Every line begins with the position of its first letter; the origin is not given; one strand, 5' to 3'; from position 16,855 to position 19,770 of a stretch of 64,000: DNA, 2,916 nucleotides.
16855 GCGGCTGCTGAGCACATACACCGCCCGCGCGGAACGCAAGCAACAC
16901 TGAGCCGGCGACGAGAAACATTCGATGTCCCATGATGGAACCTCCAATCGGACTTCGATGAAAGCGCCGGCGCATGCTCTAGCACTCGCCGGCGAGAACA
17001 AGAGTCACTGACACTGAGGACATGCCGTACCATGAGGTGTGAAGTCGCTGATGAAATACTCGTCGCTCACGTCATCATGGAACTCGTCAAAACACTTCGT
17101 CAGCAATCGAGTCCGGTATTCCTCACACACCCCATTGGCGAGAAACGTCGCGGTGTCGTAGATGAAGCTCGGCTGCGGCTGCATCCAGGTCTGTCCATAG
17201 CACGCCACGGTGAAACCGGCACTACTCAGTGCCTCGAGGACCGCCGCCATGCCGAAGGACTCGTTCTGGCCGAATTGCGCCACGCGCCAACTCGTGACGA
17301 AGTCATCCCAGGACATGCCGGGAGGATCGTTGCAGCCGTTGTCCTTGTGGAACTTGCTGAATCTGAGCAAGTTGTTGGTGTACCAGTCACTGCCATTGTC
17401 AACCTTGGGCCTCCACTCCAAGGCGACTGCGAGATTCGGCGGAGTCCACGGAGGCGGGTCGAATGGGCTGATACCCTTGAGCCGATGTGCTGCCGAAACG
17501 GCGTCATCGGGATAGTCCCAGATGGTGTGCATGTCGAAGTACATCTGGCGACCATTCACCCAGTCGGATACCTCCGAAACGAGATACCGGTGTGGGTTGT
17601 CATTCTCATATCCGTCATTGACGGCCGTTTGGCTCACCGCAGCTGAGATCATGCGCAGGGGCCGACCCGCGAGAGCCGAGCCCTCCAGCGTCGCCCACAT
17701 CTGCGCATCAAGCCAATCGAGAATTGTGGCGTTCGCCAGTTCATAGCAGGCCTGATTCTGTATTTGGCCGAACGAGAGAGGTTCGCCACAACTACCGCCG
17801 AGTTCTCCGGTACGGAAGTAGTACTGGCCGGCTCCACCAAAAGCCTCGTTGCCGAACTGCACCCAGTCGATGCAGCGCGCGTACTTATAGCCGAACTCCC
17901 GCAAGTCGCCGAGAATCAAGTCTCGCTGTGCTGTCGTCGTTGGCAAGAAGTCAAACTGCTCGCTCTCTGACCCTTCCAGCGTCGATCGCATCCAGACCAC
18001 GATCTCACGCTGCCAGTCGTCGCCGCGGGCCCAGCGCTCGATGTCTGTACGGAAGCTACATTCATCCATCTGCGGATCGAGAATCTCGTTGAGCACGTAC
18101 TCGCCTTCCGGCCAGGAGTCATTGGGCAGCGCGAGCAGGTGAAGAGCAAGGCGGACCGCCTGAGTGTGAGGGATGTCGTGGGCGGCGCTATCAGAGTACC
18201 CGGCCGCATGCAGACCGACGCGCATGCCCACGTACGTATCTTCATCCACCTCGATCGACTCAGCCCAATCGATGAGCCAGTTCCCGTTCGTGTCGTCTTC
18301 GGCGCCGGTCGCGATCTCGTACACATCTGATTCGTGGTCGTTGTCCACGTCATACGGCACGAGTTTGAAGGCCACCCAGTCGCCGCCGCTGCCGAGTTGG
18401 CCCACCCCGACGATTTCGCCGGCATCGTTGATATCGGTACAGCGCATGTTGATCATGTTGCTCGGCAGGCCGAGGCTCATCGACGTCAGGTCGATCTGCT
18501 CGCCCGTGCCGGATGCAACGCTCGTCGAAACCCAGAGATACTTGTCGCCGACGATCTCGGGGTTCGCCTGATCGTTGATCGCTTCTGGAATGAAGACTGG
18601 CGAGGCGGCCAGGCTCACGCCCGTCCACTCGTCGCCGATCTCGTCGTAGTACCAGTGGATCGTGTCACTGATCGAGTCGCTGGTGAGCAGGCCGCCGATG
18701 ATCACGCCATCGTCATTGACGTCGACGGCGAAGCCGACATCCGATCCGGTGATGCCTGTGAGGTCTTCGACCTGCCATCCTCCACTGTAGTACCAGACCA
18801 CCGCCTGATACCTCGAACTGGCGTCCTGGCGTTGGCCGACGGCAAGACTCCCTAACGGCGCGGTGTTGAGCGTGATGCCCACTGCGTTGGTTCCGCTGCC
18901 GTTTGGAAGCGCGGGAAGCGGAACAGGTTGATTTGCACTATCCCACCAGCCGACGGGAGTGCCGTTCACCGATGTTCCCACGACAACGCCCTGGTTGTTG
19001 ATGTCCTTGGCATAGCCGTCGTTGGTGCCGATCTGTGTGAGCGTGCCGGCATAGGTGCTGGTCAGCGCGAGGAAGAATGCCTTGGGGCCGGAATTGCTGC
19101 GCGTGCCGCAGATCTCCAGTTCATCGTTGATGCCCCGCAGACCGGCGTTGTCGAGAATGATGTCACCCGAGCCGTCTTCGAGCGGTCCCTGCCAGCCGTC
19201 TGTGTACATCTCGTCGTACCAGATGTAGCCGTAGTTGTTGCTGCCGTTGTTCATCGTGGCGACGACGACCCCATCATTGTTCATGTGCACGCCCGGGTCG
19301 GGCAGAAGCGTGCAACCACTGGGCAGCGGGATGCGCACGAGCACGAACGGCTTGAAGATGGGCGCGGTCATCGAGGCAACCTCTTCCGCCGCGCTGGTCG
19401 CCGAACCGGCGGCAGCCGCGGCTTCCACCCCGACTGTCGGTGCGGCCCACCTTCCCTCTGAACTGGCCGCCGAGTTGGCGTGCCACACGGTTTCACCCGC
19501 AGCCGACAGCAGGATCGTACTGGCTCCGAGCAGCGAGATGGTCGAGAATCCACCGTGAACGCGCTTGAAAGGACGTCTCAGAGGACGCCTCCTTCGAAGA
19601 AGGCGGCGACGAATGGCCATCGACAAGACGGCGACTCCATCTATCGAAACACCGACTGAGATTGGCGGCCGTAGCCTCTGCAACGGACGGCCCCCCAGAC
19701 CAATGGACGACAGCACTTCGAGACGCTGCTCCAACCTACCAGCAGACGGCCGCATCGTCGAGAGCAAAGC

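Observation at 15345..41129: Three paralogous two-gene cassettes with near-identical ends and strongly diverged cores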

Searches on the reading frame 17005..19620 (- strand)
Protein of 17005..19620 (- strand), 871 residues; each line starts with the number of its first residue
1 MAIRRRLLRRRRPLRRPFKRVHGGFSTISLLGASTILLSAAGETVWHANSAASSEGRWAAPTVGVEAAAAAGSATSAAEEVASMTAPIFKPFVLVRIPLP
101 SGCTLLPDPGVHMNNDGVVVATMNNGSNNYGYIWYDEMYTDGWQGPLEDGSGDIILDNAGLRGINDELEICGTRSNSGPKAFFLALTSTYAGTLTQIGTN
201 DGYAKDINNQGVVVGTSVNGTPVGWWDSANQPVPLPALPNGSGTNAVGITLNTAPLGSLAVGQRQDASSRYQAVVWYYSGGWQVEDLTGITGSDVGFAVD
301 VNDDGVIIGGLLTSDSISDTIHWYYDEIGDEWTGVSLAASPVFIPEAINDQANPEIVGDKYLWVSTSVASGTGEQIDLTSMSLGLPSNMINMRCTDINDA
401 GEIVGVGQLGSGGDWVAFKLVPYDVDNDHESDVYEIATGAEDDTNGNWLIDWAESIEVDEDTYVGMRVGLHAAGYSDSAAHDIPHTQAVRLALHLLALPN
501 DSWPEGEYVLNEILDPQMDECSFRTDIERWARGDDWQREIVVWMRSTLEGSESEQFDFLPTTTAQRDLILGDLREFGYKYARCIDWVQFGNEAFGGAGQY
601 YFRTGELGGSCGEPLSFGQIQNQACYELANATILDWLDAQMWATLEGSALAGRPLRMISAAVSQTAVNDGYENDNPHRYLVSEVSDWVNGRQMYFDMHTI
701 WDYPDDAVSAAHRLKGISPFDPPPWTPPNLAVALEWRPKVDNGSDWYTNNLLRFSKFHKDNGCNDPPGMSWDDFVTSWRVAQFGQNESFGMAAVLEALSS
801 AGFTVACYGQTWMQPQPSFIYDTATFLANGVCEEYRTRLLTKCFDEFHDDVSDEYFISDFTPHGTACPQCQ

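Call 18: search_protein_families(library=pfam, proteins=[window:17005-19620:-], max_evalue=0.1)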
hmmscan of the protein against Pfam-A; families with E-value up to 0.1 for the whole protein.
window:17005-19620:- (871 aa): 1 family
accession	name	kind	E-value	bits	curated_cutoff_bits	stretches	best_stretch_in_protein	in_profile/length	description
PF11949.14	DUF3466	-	0.0046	15.9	25.1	0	200-216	433-449/609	Protein of unknown function (DUF3466)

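Call 19: search_protein_families(library=ncbifam, proteins=[window:17005-19620:-], max_evalue=0.1)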
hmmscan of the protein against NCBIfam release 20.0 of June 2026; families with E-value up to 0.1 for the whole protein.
window:17005-19620:- (871 aa): 0 families

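Call 26: search_solved_structures(query=window:17005-19620:-, max_evalue=1)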
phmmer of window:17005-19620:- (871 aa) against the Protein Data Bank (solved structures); distinct sequences matched with E-value up to 1: 1.
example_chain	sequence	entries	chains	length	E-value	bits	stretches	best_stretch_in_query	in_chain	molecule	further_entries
7xr8_A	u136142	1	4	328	0.038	15.1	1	333-392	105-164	Major intracellular serine protease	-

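Call 73: find_homologous_proteins(query=window:17005-19620:-, max_evalue=0.00001)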
Query window:17005-19620:- (871 aa): 19 proteins with E <= 0.00001 among 8000 candidates.
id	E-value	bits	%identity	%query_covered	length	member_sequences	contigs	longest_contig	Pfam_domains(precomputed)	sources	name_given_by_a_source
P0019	0.0e+0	1869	100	90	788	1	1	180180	-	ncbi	-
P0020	3.9e-270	917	52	98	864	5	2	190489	-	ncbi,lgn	-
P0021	1.6e-266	905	53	98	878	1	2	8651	-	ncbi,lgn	-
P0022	8.5e-264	896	55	93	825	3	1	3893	-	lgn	-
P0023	9.2e-257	873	52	98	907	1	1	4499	-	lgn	-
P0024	1.8e-255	868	50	99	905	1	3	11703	-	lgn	-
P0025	7.5e-252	856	51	95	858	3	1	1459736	-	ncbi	-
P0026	4.0e-246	837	49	96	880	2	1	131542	-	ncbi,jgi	-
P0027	2.1e-226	772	46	99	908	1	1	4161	PF11949.15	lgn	-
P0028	3.7e-225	768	46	97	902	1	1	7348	-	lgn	-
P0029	9.2e-218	744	46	98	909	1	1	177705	-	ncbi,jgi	-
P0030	7.5e-212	724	47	90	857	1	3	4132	-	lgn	-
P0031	7.7e-174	598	43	90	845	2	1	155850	-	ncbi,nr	ncbi:MAG: hypothetical protein IT430_02125 [Phycisphaerales bacterium]|nr:hypothetical protein [Phyc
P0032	1.6e-102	362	32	98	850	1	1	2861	-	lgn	-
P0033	3.0e-98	348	33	95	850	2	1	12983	-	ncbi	-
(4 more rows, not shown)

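Call 87: predict_structure(alignment_id=A3)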
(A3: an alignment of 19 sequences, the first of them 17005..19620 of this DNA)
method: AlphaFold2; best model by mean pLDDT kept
length: 871 residues; sequences in the alignment: 19
mean_pLDDT: 77.6   pTM: 0.81
mean pLDDT of the five models: 77.6, 77.4, 76.0, 75.2, 67.7
residues with pLDDT >= 90: 364; 70-90: 281; 50-70: 101; < 50: 125
segments of 3 or more residues with pLDDT < 50: 1-86, 442-449, 451-463, 475-478, 811-817, 836-838
pLDDT, mean of each block of 10 residues (from residue 1): 27 28 25 28 26 22 22 23 49 93 95 96 97 95 95 94 94 87 93 83 89 83 71 83 86 87 90 92 92 92 95 85 93 93 92 93 93 90 91 94 96 94 77 70 46 42 65 55 71 73 64 79 82 73 75 72 91 93 89 82 85 87 92 95 95 92 94 93 95 92 92 89 91 88 89 75 71 86 86 88 82 50 59 51 67 69 61 48
secondary structure, 60 per line:
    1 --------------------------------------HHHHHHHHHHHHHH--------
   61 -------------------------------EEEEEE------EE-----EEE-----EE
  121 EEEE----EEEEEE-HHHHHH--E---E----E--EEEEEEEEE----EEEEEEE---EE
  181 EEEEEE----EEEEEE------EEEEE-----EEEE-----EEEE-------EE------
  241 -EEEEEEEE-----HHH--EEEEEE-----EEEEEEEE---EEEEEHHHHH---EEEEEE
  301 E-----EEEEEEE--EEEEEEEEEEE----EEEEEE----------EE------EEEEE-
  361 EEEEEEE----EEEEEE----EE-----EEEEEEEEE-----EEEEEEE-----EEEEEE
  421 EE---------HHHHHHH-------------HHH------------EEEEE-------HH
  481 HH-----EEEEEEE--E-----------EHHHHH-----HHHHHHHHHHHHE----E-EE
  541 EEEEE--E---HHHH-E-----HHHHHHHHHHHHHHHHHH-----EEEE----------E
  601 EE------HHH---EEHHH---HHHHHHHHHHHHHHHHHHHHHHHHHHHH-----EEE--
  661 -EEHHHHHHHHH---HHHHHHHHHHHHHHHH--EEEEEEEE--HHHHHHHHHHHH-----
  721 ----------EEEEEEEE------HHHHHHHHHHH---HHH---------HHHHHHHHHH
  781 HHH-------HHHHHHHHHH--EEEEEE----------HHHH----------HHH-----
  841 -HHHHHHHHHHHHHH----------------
elements in order (helices of 4 or more, strands of 3 or more residues): H39-52 E92-97 E111-113 E119-124 E129-134 H136-141 E156-164 E169-175 E179-186 E191-196 E203-207 E213-216 E222-225 E242-249 E260-265 E271-278 E282-286 H287-291 E295-301 E307-313 E316-326 E331-336 E355-359 E361-367 E372-377 E389-397 E403-409 E415-422 H432-438 E467-471 H479-482 E488-494 H510-514 H520-531 E539-545 H552-555 H563-580 E586-589 E600-602 H623-650 E656-658 H664-672 H676-691 E694-701 H704-715 E731-738 H745-755 H771-783 H791-800 E803-808 H819-822 H842-855

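Call 91: fold_search(model_id=the predicted structure, library=pdb)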
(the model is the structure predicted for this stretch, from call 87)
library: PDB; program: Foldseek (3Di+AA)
matches with E <= 10: 1148; with E <= 0.001: 162
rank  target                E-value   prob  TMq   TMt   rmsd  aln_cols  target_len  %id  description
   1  7ron                  2.7e-07  1.00  0.25  0.34   6.8       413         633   13  Crystal structure of the Friedel-Crafts alkylating enzyme CylK from Cylindospermum licheniforme (released 2022-03-23)
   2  1rwi_A                5.9e-07  1.00  0.21  0.59   5.9       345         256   12  Extracellular domain of Mycobacterium tuberculosis PknD (released 2004-04-27)
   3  7jvr_B                2.2e-06  1.00  0.25  0.55   6.3       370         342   14  Cryo-EM structure of Bromocriptine-bound dopamine receptor 2 in complex with Gi protein (released 2021-02-24)
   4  3o4g_C                2.6e-06  1.00  0.25  0.35  22.7       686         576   12  Structure and Catalysis of Acylaminoacyl Peptidase (released 2010-11-17)
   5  1rwi_B                3.1e-06  1.00  0.20  0.55   6.1       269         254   14  Extracellular domain of Mycobacterium tuberculosis PknD (released 2004-04-27)
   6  6rej                  3.1e-06  1.00  0.21  0.61   6.8       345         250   12  Crystal structure of Pizza6-SH with Zn2+ (released 2019-07-31)
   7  1rwl                  3.3e-06  1.00  0.20  0.57   7.6       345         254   13  Extracellular domain of Mycobacterium tuberculosis PknD (released 2004-04-27)
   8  6t96                  4.6e-06  1.00  0.22  0.47  12.6       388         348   13  Photorhabdus laumondii subsp. laumondii lectin PLL3 (released 2019-12-25)
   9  3o4g_A                4.8e-06  1.00  0.25  0.35  22.7       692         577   11  Structure and Catalysis of Acylaminoacyl Peptidase (released 2010-11-17)
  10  6qsf_A                7.9e-06  1.00  0.20  0.57   7.1       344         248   14  Crystal structure of Pizza6S in the presence of Keggin (STA) (released 2020-03-18)
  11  6fhx_A                8.4e-06  1.00  0.24  0.50   8.3       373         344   15  Photorhabdus asymbiotica lectin (PHL) in complex with synthetic C-fucoside (released 2019-01-30)
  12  8pr1_I                8.4e-06  1.00  0.24  0.42  44.0       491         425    9  Cytoplasmic dynein-B heavy chain bound to IC-LC tower (released 2024-03-27)
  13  4re6_B                9.9e-06  1.00  0.22  0.31  21.1       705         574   10  Acylaminoacyl peptidase complexed with a chloromethylketone inhibitor (released 2015-01-28)
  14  3o4h_D                1.1e-05  0.99  0.19  0.26  20.6       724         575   10  Structure and Catalysis of Acylaminoacyl Peptidase (released 2010-11-17)
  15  8q83_A                1.3e-05  1.00  0.24  0.50   9.3       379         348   14  Photorhabdus laumondii lectin PLL5 in complex with alpha-methyl-fucoside (released 2025-03-05)
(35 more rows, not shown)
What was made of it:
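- On Clan GH-A glycoside hydrolases (gene 1 central domain): The fold search was dominated by the propeller (call 91).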

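Call 92: search_solved_structures(query=A3, max_evalue=10)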
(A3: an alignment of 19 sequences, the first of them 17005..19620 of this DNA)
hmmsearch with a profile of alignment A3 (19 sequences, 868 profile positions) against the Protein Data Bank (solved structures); distinct sequences matched with E-value up to 10: 11.
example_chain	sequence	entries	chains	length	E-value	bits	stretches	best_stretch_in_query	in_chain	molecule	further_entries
5j80_A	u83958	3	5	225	0.9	10.8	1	133-218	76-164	Heat shock protein HSP 90-alpha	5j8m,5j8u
5j6m_A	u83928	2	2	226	0.91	10.8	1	133-218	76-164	Heat shock protein HSP 90-alpha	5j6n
5j6l_A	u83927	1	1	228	0.93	10.7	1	133-218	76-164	Heat shock protein HSP 90-alpha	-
4gqt_A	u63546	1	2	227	1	10.6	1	131-227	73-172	Heat shock protein 90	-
5uc4_A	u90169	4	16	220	1.1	10.5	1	139-218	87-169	Heat shock protein HSP 90-beta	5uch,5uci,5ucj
1uym_A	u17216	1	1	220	1.1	10.5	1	139-218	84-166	HEAT SHOCK PROTEIN HSP 90-BETA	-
7ulj_A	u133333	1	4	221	1.1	10.5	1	139-218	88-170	Heat shock protein HSP 90-beta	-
9d9h_A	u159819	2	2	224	1.1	10.5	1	139-218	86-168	Heat shock protein HSP 90-beta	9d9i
3nmq_A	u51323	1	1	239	1.3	10.3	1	139-218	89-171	Heat shock protein HSP 90-beta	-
6n8y_A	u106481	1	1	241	1.3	10.3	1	139-218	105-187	Heat shock protein HSP 90-beta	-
6n8w_A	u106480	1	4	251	1.4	10.1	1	139-218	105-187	Heat shock protein HSP 90-beta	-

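Call 94: search_protein_families(library=pfam, alignment_id=A3, max_evalue=1)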
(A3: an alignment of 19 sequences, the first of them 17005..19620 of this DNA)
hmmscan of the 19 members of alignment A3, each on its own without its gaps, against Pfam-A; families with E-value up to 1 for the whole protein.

A. member 1, window:17005-19620:- (871 aa): 1 family
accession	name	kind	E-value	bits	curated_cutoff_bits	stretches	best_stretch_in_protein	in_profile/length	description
PF11949.14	DUF3466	-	0.0046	15.9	25.1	1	200-216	433-449/609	Protein of unknown function (DUF3466)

B. families by the number of members that match (of 19 scanned): 5 families
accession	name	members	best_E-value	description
PF11949.14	DUF3466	17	6.5e-06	Protein of unknown function (DUF3466)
PF11925.13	DUF3443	2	0.0015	Protein of unknown function (DUF3443)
PF09023.15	Staphostatin_B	1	0.046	Staphostatin B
PF08298.17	AAA_PrkA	1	0.41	PrkA AAA domain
PF13405.12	EF-hand_6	1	0.48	EF-hand domain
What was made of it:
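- On Clan GH-A glycoside hydrolases (gene 1 central domain): No Pfam or PDB sequence match (calls 92, 94).
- Closest known: HAF repeat proteins. Same: Gene 1's propeller gives weak DUF3466 matches (calls 18, 94).
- No Pfam or PDB match supports a hydrolase (calls 26, 92, 94).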
